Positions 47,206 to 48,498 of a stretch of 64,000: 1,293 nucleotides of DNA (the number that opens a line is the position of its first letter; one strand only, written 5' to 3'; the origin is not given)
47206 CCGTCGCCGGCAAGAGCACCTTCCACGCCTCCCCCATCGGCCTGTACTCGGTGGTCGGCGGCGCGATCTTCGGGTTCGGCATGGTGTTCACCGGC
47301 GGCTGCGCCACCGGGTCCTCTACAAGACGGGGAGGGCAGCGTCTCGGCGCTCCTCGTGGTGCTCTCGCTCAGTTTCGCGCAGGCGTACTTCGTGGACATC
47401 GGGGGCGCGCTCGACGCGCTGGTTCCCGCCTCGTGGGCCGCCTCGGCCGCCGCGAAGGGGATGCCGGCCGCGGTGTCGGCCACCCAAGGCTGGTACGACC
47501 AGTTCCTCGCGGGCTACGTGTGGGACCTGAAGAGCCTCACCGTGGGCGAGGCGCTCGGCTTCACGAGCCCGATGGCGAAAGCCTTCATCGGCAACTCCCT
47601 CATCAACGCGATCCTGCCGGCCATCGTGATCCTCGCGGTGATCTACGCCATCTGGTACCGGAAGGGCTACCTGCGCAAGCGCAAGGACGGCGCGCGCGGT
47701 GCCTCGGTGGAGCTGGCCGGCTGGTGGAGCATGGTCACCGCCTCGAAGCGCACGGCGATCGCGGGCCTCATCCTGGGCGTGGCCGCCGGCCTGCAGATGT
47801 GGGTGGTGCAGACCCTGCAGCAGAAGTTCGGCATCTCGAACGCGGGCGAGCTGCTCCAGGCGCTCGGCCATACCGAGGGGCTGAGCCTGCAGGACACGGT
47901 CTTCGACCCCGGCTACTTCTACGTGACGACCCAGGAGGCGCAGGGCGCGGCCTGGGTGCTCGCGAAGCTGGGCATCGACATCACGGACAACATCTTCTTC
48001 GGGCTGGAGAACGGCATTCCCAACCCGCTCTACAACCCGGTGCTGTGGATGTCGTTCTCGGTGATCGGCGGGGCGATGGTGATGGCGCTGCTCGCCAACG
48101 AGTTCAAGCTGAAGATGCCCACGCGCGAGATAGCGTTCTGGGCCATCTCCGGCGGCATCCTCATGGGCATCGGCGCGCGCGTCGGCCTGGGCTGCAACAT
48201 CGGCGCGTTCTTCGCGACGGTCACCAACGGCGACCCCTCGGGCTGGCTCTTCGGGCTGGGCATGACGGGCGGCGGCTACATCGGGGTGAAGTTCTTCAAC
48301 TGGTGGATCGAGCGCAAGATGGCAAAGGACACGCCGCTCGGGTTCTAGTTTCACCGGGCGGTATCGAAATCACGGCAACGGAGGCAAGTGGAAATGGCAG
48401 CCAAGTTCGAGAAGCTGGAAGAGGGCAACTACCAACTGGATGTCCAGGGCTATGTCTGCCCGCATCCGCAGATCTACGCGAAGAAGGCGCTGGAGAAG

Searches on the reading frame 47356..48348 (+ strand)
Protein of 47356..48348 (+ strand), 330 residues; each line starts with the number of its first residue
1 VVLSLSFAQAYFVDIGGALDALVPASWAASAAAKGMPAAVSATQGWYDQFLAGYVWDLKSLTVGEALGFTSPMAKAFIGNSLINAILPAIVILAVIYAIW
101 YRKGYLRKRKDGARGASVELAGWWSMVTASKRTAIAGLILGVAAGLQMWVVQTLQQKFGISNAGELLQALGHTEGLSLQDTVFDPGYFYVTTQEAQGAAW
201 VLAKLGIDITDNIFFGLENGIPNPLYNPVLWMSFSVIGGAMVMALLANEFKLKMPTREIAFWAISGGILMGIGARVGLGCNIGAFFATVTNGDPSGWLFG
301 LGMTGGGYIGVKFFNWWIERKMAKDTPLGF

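Call 4: search_protein_families(library=pfam, proteins=[window:47356-48348:+], max_evalue=0.01)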
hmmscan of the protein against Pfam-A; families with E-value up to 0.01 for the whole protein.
window:47356-48348:+ (330 aa): 2 families
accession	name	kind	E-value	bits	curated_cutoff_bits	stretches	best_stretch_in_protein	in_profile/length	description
PF04143.19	Sulf_transp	-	4.1e-20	73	27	1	87-309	133-310/310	Sulphur transport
PF16481.10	DUF5058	-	0.0014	18.8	28.2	0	59-99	26-66/222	Domain of unknown function (DUF5058)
